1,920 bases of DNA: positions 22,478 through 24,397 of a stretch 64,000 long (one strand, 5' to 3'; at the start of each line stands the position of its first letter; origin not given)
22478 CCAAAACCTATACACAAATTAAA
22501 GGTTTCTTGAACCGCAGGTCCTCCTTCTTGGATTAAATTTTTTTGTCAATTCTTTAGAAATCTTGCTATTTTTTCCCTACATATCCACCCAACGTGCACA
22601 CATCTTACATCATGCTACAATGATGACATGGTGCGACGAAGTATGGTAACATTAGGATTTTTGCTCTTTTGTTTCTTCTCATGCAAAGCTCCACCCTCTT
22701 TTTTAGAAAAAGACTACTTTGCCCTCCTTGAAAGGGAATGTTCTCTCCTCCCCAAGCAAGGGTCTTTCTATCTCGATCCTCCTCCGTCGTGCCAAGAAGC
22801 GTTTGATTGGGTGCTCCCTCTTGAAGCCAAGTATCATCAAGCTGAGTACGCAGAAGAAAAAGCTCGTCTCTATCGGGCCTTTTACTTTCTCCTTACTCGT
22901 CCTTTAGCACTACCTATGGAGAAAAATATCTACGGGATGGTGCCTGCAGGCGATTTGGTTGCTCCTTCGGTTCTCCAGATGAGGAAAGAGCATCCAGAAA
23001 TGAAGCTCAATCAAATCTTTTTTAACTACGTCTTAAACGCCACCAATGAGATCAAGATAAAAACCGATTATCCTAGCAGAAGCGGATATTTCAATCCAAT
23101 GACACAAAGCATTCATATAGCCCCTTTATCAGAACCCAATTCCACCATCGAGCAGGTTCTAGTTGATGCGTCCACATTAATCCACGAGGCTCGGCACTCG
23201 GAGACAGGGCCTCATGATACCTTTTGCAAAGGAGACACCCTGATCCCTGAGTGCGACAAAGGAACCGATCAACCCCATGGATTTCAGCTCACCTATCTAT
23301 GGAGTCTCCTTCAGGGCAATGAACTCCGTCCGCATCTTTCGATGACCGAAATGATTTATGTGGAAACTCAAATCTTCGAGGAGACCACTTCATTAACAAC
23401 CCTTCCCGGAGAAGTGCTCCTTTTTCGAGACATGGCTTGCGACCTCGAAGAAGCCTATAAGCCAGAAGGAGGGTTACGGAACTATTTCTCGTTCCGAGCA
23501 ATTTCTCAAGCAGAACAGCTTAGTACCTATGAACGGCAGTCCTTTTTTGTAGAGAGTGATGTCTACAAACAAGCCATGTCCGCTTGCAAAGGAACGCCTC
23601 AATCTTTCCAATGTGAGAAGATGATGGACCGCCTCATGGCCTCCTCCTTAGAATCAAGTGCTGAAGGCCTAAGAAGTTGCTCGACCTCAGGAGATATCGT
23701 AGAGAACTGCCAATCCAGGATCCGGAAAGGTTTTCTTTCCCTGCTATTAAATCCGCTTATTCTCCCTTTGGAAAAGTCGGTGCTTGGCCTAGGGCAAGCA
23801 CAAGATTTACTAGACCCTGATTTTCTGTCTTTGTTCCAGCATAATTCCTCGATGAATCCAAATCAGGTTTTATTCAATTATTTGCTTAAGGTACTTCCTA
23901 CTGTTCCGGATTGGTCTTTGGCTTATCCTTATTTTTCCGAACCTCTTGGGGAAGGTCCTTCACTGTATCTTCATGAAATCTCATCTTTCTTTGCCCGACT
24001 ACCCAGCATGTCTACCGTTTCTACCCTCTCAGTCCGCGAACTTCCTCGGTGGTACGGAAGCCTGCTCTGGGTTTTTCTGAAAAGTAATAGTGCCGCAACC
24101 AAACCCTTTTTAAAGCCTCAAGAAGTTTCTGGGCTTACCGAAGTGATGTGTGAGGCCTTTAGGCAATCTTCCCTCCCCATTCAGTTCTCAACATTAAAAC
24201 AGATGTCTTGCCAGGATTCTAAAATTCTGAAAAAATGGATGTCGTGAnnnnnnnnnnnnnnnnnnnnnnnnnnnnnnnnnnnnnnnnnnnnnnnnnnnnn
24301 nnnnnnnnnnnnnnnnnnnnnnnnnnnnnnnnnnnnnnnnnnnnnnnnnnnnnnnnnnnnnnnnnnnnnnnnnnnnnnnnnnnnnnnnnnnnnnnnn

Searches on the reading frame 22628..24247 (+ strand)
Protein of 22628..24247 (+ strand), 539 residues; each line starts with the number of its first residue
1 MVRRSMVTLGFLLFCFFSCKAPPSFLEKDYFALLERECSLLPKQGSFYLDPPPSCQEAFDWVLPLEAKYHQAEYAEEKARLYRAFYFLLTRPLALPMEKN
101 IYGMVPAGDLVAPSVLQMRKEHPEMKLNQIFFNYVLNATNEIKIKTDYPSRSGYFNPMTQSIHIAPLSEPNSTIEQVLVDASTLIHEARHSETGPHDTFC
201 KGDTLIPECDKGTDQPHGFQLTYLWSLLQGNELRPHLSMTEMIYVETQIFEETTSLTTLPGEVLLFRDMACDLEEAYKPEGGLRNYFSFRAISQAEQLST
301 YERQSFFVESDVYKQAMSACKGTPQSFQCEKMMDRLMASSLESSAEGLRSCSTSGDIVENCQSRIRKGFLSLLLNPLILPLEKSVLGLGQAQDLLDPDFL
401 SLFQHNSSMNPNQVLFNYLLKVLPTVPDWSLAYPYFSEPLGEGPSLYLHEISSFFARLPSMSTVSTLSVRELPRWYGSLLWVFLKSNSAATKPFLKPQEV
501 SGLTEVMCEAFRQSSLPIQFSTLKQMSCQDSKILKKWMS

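Call 6: search_protein_families(library=pfam, proteins=[window:22628-24247:+], max_evalue=0.1)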
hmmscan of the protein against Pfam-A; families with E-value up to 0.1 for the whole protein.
window:22628-24247:+ (539 aa): 1 family
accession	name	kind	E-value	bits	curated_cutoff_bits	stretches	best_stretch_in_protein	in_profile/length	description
PF20573.4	DUF6782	-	0.055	13.2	27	1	137-192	53-102/241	Putative metallopeptidase family (DUF6782)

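Call 28: search_protein_families(library=ncbifam, proteins=[window:22628-24247:+], max_evalue=0.1)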
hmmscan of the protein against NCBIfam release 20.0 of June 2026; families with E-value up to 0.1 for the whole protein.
window:22628-24247:+ (539 aa): 0 families
